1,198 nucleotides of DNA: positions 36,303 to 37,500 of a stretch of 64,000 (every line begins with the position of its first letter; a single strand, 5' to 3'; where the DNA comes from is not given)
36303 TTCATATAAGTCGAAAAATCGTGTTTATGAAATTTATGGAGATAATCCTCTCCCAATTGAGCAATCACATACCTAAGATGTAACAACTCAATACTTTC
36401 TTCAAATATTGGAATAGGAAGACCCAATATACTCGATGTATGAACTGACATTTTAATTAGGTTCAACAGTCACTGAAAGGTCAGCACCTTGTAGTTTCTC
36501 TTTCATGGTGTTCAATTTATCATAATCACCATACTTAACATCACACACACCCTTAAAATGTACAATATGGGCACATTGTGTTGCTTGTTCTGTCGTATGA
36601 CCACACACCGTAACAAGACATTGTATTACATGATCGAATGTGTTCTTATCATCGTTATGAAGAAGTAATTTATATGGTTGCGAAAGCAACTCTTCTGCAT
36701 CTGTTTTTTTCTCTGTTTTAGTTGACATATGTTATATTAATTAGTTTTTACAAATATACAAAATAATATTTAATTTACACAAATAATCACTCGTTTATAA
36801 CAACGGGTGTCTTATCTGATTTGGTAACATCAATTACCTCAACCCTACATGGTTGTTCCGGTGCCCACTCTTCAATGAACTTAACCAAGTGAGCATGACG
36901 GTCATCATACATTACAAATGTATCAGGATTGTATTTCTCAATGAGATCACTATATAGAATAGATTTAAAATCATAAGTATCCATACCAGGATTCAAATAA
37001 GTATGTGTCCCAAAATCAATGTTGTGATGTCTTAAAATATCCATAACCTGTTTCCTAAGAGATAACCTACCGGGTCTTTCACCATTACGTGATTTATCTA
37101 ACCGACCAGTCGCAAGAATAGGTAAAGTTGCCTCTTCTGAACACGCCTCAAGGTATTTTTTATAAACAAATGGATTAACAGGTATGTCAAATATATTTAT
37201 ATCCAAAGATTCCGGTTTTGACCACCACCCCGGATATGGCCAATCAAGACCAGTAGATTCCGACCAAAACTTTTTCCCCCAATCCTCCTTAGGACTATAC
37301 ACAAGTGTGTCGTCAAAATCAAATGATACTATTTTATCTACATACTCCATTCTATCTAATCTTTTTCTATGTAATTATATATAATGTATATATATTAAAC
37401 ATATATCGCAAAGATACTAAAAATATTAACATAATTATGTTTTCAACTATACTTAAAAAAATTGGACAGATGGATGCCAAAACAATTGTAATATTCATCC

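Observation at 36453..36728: Phage-encoded ClpS homologue next to a HAD phosphatase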

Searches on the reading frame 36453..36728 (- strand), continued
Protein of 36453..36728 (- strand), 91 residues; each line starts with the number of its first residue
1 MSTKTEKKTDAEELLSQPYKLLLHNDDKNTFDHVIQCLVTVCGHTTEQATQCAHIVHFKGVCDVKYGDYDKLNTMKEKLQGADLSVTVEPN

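Call 51: fold_search(model_id=the predicted structure, library=pdb)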
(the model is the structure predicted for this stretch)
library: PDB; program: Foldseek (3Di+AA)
matches with E <= 10: 554; with E <= 0.001: 38
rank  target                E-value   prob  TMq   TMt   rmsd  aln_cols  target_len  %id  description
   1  9ayn_B                5.7e-07  1.00  0.80  0.93   0.9        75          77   23  Mycolicibacterium smegmatis ClpS with bound Ni2+ (released 2024-12-11)
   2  7d34_A                7.4e-07  1.00  0.80  0.91   0.9        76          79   30  AtClpS1-peptide complex (released 2021-04-28)
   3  9ayn_A                1.3e-06  1.00  0.80  0.90   1.0        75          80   23  Mycolicibacterium smegmatis ClpS with bound Ni2+ (released 2024-12-11)
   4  9ayo_B                1.3e-06  1.00  0.79  0.94   0.7        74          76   23  Mycolicibacterium smegmatis ClpS with bound PheAla and Ni2+ (released 2024-12-11)
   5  9ayo_A                1.3e-06  1.00  0.79  0.95   0.7        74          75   23  Mycolicibacterium smegmatis ClpS with bound PheAla and Ni2+ (released 2024-12-11)
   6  9b1p_A                1.5e-06  1.00  0.79  0.92   1.0        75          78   23  Mycolicibacterium smegmatis ClpS with TrpSer dipeptide and Mg2+ (released 2024-12-11)
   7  3g19_A                3.6e-06  1.00  0.76  0.81   1.5        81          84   25  The structure of the Caulobacter crescentus clpS protease adaptor protein in complex with LLL tripeptide (released 2009-04-28)
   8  1r6q_D                6.6e-06  1.00  0.71  0.69   2.2        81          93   25  ClpNS with fragments (released 2005-02-15)
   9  1mbx_C                7.0e-06  1.00  0.76  0.79   1.5        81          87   26  CRYSTAL STRUCTURE ANALYSIS OF ClpSN WITH TRANSITION METAL ION BOUND (released 2002-12-11)
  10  2wa8_A                8.6e-06  1.00  0.76  0.79   1.5        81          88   26  Structural basis of N-end rule substrate recognition in Escherichia coli by the ClpAP adaptor protein ClpS - The Phe p (released 2009-04-28)
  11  3g3p_A                8.6e-06  1.00  0.76  0.84   1.5        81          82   25  The structure of the M53A Mutant of the Caulobacter crescentus CLPS in complex with a peptide containing an amino-term (released 2010-03-09)
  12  3o2o_A                8.6e-06  1.00  0.76  0.81   1.5        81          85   26  Structure of E. coli ClpS ring complex (released 2011-12-14)
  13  1r6o_C                1.0e-05  1.00  0.71  0.69   2.1        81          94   25  ATP-dependent Clp protease ATP-binding subunit clpA/ATP-dependent Clp protease adaptor protein clpS (released 2005-02-15)
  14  2wa8_C                1.1e-05  1.00  0.76  0.68   1.5        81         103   26  Structural basis of N-end rule substrate recognition in Escherichia coli by the ClpAP adaptor protein ClpS - The Phe p (released 2009-04-28)
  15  3o2b_A                1.1e-05  1.00  0.76  0.82   1.5        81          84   26  E. coli ClpS in complex with a Phe N-end rule peptide (released 2011-12-14)
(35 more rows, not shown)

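Call 83: fold_search(model_id=the predicted structure, library=viral)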
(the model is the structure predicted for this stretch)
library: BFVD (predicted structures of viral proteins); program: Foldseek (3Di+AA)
matches with E <= 10: 402; with E <= 0.001: 9
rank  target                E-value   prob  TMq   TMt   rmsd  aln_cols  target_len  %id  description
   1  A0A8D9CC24            5.3e-11  1.00  0.81  0.77   8.1        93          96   48  ATP-dependent Clp protease adapter protein ClpS [uncultured marine phage]
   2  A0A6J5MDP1            9.5e-08  1.00  0.82  0.83   2.5        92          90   27  ATP-dependent Clp protease adaptor protein ClpS [uncultured Caudovirales phage]
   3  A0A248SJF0            4.4e-06  1.00  0.78  0.72   7.7       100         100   20  (no name in the UniProt tables at hand)
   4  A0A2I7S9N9            5.4e-06  1.00  0.71  0.56   2.2        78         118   24  (no name in the UniProt tables at hand)
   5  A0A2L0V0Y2            1.1e-05  1.00  0.75  0.69   5.0        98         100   16  ATP-dependent Clp protease adaptor protein [Agrobacterium phage Atu_ph07]
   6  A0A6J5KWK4            2.0e-05  1.00  0.67  0.55  12.0       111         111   18  COG2127 Uncharacterized conserved protein [uncultured Caudovirales phage]
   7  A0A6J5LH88            4.9e-04  1.00  0.75  0.53   1.9        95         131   16  COG2127 Uncharacterized conserved protein [uncultured Caudovirales phage]
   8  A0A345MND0            8.3e-04  1.00  0.67  0.59   7.1       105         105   14  (no name in the UniProt tables at hand)
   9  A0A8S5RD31            8.9e-04  1.00  0.69  0.49   2.2        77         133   21  L7/L12 50 S RIBOSOMAL protein.7A [virus sp. ctx9V1]
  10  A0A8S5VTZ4            1.6e-03  1.00  0.60  0.74   2.2        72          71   17  50S ribosomal protein L11 [Ackermannviridae sp.]
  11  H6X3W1                2.0e-03  1.00  0.65  0.35   3.2        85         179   15  Adaptor protein ClpS core domain-containing protein [Klebsiella phage vB_KleM_RaK2]
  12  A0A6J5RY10            3.3e-03  1.00  0.59  0.45   6.5        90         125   16  RplL Ribosomal protein L7/L12 [uncultured Caudovirales phage]
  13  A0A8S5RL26            4.1e-03  1.00  0.74  0.56   1.9        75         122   12  Uncharacterized protein [virus sp. ctBM815]
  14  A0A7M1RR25            5.7e-03  1.00  0.49  0.54   4.2        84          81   12  Uncharacterized protein [uncultured phage cr56_1]
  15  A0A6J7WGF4            1.2e-02  1.00  0.56  0.41   3.2        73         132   15  Ribosomal protein L7/L12, C-terminal [uncultured Caudovirales phage]
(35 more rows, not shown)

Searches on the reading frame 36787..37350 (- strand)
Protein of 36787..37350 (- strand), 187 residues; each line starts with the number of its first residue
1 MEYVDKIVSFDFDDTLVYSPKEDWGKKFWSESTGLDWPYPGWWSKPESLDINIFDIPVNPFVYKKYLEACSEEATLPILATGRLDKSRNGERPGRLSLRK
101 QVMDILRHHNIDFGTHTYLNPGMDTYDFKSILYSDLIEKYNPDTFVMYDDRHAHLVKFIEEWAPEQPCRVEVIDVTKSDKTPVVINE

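Call 3: search_protein_families(library=pfam, proteins=[window:36787-37350:-], max_evalue=0.01)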
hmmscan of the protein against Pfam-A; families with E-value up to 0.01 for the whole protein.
window:36787-37350:- (187 aa): 1 family
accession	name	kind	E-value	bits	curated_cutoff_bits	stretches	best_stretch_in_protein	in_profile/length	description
PF10307.15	HAD_SAK_1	-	9.1e-06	26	25.6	1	58-179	59-182/203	HAD domain family 1 in Swiss Army Knife RNA repair proteins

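Call 4: search_protein_families(library=ncbifam, proteins=[window:36787-37350:-], max_evalue=0.01)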
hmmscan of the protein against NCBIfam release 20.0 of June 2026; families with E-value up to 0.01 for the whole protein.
window:36787-37350:- (187 aa): 0 families

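Call 5: search_protein_families(library=phrogs, proteins=[window:36787-37350:-], max_evalue=0.01)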
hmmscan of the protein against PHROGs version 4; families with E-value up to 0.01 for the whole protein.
window:36787-37350:- (187 aa): 1 family
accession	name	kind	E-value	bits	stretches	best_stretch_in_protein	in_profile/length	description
phrog_415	-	other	3.9e-05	24.5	1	6-160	22-156/218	polynucleotide kinase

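Call 67: search_solved_structures(query=window:36787-37350:-, max_evalue=1, show_alignments=1)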
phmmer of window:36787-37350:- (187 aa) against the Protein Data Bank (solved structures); distinct sequences matched with E-value up to 1: 3.
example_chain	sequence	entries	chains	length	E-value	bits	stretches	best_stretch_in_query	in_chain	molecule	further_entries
6y7o_A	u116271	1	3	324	5.7e-06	29.2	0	6-36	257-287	Tako8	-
6g6m_A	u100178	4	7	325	6.2e-06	29.1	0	6-36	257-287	Tako8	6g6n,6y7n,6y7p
1yaa_A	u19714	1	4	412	0.99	12.1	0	7-54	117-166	ASPARTATE AMINOTRANSFERASE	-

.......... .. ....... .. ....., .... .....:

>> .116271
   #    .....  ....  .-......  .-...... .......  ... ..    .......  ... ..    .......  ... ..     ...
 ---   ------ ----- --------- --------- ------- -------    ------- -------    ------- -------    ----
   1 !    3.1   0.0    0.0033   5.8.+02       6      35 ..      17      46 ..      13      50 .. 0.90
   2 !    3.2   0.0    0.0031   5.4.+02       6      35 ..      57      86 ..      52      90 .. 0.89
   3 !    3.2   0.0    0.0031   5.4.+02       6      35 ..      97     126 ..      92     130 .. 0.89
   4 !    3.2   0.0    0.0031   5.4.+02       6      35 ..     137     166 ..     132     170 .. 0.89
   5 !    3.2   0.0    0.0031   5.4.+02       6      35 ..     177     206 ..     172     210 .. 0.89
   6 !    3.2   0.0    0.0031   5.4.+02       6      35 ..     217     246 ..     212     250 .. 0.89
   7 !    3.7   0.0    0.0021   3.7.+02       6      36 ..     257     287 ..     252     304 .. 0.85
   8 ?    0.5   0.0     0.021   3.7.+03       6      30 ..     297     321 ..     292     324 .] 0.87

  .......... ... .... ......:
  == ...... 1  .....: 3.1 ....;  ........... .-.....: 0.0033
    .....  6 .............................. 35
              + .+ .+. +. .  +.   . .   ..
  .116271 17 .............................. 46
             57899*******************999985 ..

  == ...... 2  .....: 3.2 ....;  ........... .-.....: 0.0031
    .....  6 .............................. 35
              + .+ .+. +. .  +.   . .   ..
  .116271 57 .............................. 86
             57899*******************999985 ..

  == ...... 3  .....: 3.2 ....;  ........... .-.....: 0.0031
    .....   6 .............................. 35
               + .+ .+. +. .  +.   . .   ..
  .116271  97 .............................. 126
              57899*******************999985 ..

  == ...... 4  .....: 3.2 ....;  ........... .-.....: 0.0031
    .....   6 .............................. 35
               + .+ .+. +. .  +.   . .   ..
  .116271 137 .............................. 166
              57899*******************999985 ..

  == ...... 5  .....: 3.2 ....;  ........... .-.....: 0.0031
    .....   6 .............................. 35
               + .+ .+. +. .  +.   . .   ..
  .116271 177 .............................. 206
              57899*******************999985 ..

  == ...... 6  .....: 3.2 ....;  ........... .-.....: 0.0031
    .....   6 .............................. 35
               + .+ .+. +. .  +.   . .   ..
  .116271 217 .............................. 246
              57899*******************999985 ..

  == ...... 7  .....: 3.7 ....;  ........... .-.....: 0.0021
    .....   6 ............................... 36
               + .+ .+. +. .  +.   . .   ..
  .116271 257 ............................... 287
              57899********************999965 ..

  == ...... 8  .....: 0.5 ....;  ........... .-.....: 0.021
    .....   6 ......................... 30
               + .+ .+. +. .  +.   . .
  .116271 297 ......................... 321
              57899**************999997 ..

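Call 68: find_homologous_proteins(query=window:36787-37350:-, max_evalue=0.001)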
Query window:36787-37350:- (187 aa): 169 proteins with E <= 0.001 among 190 candidates; the best 120 are listed.
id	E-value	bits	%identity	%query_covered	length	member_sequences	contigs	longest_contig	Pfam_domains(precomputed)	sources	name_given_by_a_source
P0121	5.4e-127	439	100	100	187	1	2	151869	PF10307.16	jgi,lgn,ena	-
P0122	6.3e-90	318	75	97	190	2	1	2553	PF10307.16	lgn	-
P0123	9.8e-85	301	72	99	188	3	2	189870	-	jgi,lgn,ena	jgi:hypothetical protein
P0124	6.1e-84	299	70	100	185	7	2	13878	PF10307.16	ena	-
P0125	1.0e-80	288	67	100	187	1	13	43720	PF10307.16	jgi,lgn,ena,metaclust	metaclust:\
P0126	1.8e-77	277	67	100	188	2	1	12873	PF10307.16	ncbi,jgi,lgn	-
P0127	1.4e-60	222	66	82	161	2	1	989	PF10307.16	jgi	jgi:hypothetical protein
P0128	2.7e-59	218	57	98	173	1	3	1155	PF10307.16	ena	-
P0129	6.3e-59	217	58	98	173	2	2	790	PF10307.16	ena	-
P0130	6.6e-59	217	57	98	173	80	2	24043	PF10307.16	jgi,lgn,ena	jgi:hydroxymethylpyrimidine pyrophosphatase-like HAD family hydrolase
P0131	7.0e-59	217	58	98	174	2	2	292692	PF10307.16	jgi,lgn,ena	jgi:hydroxymethylpyrimidine pyrophosphatase-like HAD family hydrolase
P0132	2.2e-58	215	58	98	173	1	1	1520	PF10307.16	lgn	-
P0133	3.2e-58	215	59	97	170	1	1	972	PF10307.16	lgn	-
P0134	4.7e-58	214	56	98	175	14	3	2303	PF10307.16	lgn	-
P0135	2.9e-57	211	58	98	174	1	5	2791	PF10307.16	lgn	-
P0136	3.9e-57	211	56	98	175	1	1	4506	PF10307.16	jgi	jgi:hypothetical protein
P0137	9.8e-57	210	57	98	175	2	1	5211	PF10307.16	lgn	-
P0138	3.3e-56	208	53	98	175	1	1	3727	PF10307.16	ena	-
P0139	3.7e-56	208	56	98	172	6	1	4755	PF10307.16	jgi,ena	-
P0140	4.2e-56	208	55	98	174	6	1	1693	PF10307.16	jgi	-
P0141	5.4e-56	207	56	98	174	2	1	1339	PF10307.16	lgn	-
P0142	8.6e-56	207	57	98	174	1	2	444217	PF10307.16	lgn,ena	-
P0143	7.3e-55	204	55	98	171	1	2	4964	PF10307.16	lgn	-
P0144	9.7e-55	203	56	95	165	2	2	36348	PF10307.16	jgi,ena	jgi:hypothetical protein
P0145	1.0e-54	203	56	97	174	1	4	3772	PF10307.16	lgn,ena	-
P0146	4.3e-54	201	54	98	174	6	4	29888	PF10307.16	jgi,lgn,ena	-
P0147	5.0e-54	201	55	98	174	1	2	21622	PF10307.16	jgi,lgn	-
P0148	2.3e-52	195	53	97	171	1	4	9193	PF10307.16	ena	-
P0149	3.2e-52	195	55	90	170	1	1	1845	PF10307.16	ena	-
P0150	9.1e-52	194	52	98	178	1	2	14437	PF10307.16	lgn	-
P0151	2.7e-51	192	52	97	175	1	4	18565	PF10307.16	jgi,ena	jgi:hypothetical protein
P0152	7.7e-51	190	52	94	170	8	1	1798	PF10307.16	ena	-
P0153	2.3e-50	189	53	97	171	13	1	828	PF10307.16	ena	-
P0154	3.8e-50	188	53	98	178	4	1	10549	PF10307.16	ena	-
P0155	1.7e-49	186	52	91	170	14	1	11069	PF10307.16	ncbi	-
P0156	1.8e-49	186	53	98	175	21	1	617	PF10307.16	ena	-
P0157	4.4e-49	185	52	97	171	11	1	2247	PF10307.16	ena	-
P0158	5.2e-49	185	50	96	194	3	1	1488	PF10307.16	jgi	-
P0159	8.1e-49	184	53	92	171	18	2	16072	PF10307.16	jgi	-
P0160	9.6e-49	184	49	98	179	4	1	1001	PF10307.16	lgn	-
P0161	1.4e-48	183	51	93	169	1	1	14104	PF10307.16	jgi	jgi:hypothetical protein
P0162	1.6e-48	183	51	90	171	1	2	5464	PF10307.16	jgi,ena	jgi:FMN phosphatase YigB (HAD superfamily)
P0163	1.8e-48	183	51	92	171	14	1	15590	PF10307.16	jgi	jgi:hypothetical protein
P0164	3.7e-48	182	52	90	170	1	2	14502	PF10307.16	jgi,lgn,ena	jgi:hypothetical protein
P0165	3.8e-48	182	52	94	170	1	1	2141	PF10307.16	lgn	-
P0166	6.2e-48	181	51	90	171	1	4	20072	PF10307.16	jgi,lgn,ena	jgi:hypothetical protein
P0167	1.7e-47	180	51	90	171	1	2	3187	PF10307.16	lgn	-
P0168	2.4e-47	179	52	94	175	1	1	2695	PF10307.16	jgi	-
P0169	2.6e-47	179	55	86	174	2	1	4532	PF10307.16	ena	-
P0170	8.2e-47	177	53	89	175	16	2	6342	PF10307.16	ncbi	-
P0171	1.1e-46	177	50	97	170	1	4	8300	PF10307.16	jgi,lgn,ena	jgi:hypothetical protein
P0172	1.7e-46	176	50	94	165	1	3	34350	PF10307.16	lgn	-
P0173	2.3e-46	176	51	92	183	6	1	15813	PF10307.16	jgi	jgi:hypothetical protein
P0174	2.8e-46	176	50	92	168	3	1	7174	PF10307.16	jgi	-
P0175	1.1e-45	174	47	95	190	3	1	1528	PF10307.16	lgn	-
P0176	1.4e-45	173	47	95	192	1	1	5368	PF10307.16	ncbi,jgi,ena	jgi:hypothetical protein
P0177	2.4e-45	173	53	94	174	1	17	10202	PF10307.16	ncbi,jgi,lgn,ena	jgi:hypothetical protein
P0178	2.4e-45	173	47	95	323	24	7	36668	PF10307.16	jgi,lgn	-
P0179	2.7e-45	172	51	96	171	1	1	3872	PF10307.16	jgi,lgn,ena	jgi:hypothetical protein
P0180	2.8e-45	172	50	95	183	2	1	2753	PF10307.16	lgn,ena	-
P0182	6.8e-45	171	52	94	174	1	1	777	PF10307.16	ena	-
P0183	7.4e-45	171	47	95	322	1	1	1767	PF10307.16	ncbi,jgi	jgi:hypothetical protein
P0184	8.4e-45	171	47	94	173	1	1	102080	PF10307.16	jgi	jgi:hypothetical protein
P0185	9.8e-45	171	48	90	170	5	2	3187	PF10307.16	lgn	-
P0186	1.1e-44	170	48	95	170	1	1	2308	PF10307.16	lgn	-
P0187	2.8e-44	169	47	98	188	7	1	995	PF10307.16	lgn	-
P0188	4.2e-44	168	48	92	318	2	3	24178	PF10307.16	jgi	-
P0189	6.1e-44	168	47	100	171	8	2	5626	PF10307.16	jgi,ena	jgi:hypothetical protein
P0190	7.5e-44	168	49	94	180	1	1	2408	PF10307.16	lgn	-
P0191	8.1e-44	168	45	94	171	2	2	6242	PF10307.16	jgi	jgi:hypothetical protein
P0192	8.2e-44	168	47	94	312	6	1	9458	PF10307.16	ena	-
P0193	9.8e-44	167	49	92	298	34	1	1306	PF10307.16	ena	-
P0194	1.7e-43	167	49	89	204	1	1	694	PF10307.16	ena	-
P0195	2.7e-43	166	48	96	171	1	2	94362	PF10307.16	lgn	-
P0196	2.7e-43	166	48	94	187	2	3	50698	PF10307.16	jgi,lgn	jgi:hypothetical protein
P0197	3.2e-43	166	48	92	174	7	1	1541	PF10307.16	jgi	jgi:hypothetical protein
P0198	3.8e-43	165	45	97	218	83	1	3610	PF10307.16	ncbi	-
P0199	3.9e-43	165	46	95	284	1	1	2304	PF10307.16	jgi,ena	-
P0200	4.6e-43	165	46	95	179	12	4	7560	PF10307.16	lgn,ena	-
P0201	6.0e-43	165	46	95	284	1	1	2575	PF10307.16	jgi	jgi:hypothetical protein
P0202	6.2e-43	165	49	91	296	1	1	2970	PF10307.16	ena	-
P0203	6.3e-43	165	46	95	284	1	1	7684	PF10307.16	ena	-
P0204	6.6e-43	165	46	95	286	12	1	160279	PF10307.16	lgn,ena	-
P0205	1.2e-42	164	47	94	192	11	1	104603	PF10307.16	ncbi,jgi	jgi:hypothetical protein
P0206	1.2e-42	164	48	91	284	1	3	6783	PF10307.16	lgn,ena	-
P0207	1.3e-42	164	46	98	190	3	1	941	PF10307.16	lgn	-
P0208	1.3e-42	164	49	91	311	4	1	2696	PF10307.16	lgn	-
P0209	1.3e-42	164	49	91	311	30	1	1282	PF10307.16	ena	-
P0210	1.5e-42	163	46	95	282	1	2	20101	PF10307.16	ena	-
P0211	1.8e-42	163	46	95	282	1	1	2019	PF10307.16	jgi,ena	jgi:hypothetical protein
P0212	2.7e-42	163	50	92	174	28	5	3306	PF10307.16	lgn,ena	-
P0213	3.5e-42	162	49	95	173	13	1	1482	PF10307.16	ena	-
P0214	4.6e-42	162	48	91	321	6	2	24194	PF10307.16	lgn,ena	-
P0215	6.3e-42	161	49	94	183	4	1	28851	PF10307.16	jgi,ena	-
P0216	8.6e-42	161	45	94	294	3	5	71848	PF10307.16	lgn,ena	-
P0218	1.0e-41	161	45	95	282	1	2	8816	PF10307.16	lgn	-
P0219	1.0e-41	161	49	97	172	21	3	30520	PF10307.16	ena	-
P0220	1.1e-41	161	51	90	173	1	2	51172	PF10307.16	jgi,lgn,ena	-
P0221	1.2e-41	161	45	93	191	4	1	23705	PF10307.16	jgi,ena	-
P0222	1.5e-41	160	50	91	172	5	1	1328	PF10307.16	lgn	-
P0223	5.4e-41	158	47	95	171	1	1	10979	PF10307.16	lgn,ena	-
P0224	1.2e-40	157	48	92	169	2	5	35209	PF10307.16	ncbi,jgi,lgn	jgi:hypothetical protein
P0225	1.4e-40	157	46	94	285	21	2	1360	PF10307.16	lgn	-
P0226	2.8e-40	156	48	91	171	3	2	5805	PF10307.16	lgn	-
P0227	2.8e-40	156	49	90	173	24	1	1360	PF10307.16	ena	-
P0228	3.3e-40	156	47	92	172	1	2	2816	PF10307.16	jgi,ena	-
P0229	3.8e-40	156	49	97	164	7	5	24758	PF10307.16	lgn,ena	-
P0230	1.8e-39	153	48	97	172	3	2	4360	PF10307.16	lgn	-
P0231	1.9e-39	153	45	96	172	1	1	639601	PF10307.16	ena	-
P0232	2.1e-39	153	45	94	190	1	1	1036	PF10307.16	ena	-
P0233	2.3e-39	153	50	90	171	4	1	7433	PF10307.16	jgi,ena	jgi:hypothetical protein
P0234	4.3e-39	152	50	90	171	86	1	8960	PF10307.16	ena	-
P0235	7.8e-39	151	45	95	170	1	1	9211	PF10307.16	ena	-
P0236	9.2e-39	151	47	92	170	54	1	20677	PF10307.16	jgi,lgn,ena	jgi:hydroxymethylpyrimidine pyrophosphatase-like HAD family hydrolase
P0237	1.2e-38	151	45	95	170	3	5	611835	PF10307.16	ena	-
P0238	1.2e-38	151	45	95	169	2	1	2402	PF10307.16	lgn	-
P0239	1.3e-38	151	48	94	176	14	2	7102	PF10307.16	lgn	-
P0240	1.3e-38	151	49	90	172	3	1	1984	PF10307.16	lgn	-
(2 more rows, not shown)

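Call 77: predict_structure(alignment_id=A2)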
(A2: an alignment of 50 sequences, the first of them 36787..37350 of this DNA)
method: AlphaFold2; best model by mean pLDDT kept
length: 187 residues; sequences in the alignment: 50
mean_pLDDT: 96.5   pTM: 0.91
mean pLDDT of the five models: 96.5, 96.4, 95.5, 95.5, 94.8
residues with pLDDT >= 90: 178; 70-90: 8; 50-70: 1; < 50: 0
segments of 3 or more residues with pLDDT < 50: none
pLDDT, mean of each block of 10 residues (from residue 1): 93 97 96 95 95 98 98 98 93 93 98 97 97 98 98 96 98 97 95
secondary structure, 60 per line:
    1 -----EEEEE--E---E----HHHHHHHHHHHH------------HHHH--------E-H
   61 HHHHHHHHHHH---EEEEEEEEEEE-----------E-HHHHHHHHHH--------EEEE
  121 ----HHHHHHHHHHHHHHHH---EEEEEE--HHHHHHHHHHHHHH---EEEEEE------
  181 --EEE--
elements in order: E6-10 H22-33 H46-49 H60-71 E75-85 H99-108 E117-120 H125-140 E144-149 H152-165 E169-174 E183-185

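Call 81: fold_search(model_id=the predicted structure, library=pdb)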
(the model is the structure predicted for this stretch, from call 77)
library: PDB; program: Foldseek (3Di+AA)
matches with E <= 10: 921; with E <= 0.001: 0
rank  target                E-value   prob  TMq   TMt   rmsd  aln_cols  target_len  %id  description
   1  2ah5                  3.3e-03  0.99  0.44  0.40   7.5       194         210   13  Hydrolase, haloacid dehalogenase-like family protein SP0104 from Streptococcus pneumoniae (released 2005-09-27)
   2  1f6d_C                7.6e-03  0.99  0.42  0.23   5.8       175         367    6  THE STRUCTURE OF UDP-N-ACETYLGLUCOSAMINE 2-EPIMERASE FROM E. COLI. (released 2000-12-13)
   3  3dzc_A                1.4e-02  0.97  0.39  0.22   6.5       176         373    8  2.35 Angstrom resolution structure of WecB (VC0917), a UDP-N-acetylglucosamine 2-epimerase from Vibrio cholerae. (released 2008-08-12)
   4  3l8h_A                1.4e-02  0.96  0.46  0.47   5.9       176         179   11  Crystal Structure of D,D-heptose 1.7-bisphosphate phosphatase from B. bronchiseptica complexed with magnesium and phos (released 2010-02-02)
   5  6vlb_B                1.5e-02  0.92  0.35  0.20   6.0       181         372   11  Crystal structure of ligand-free UDP-GlcNAc 2-epimerase from Neisseria meningitidis (released 2020-11-11)
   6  4q1t_D                1.5e-02  0.82  0.40  0.26   8.4       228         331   10  Crystal structure of a glutamate 5-kinase from Burkholderia thailandensis (released 2014-04-23)
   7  6vlc_D                2.0e-02  0.90  0.36  0.21   6.5       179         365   10  Crystal structure of UDP-GlcNAc 2-epimerase from Neisseria meningitidis bound to UDP-GlcNAc (released 2020-11-11)
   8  9jz1_B                2.4e-02  0.99  0.51  0.39   4.6       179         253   13  Crystal structure of Nir2 C-terminal domain in complex with phosphate (released 2025-10-15)
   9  9jz1_A                2.6e-02  1.00  0.51  0.39   3.5       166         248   13  Crystal structure of Nir2 C-terminal domain in complex with phosphate (released 2025-10-15)
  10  1f6d_A                2.8e-02  0.94  0.39  0.22   6.2       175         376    7  THE STRUCTURE OF UDP-N-ACETYLGLUCOSAMINE 2-EPIMERASE FROM E. COLI. (released 2000-12-13)
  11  6vlc_B                2.9e-02  0.84  0.35  0.21   6.0       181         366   11  Crystal structure of UDP-GlcNAc 2-epimerase from Neisseria meningitidis bound to UDP-GlcNAc (released 2020-11-11)
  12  2fpr_A                3.1e-02  0.90  0.42  0.48   6.2       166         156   13  Crystal structure the N-terminal domain of E. coli HisB. Apo Mg model. (released 2006-09-05)
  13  6vlb_A                3.6e-02  0.84  0.36  0.20   6.1       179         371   11  Crystal structure of ligand-free UDP-GlcNAc 2-epimerase from Neisseria meningitidis (released 2020-11-11)
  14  9jtz_B                4.0e-02  0.97  0.45  0.34   6.0       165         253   16  Crystal structure of Nir2 C-terminal domain in complex with phosphatidic acid (released 2025-10-15)
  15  5dld                  4.0e-02  0.80  0.36  0.20   6.9       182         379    6  Crystal Structure of a UDP-N-acetylglucosamine 2-epimerase from Burkholderia vietnamiensis complexed with UDP-GlcNAc and (released 2015-09-30)
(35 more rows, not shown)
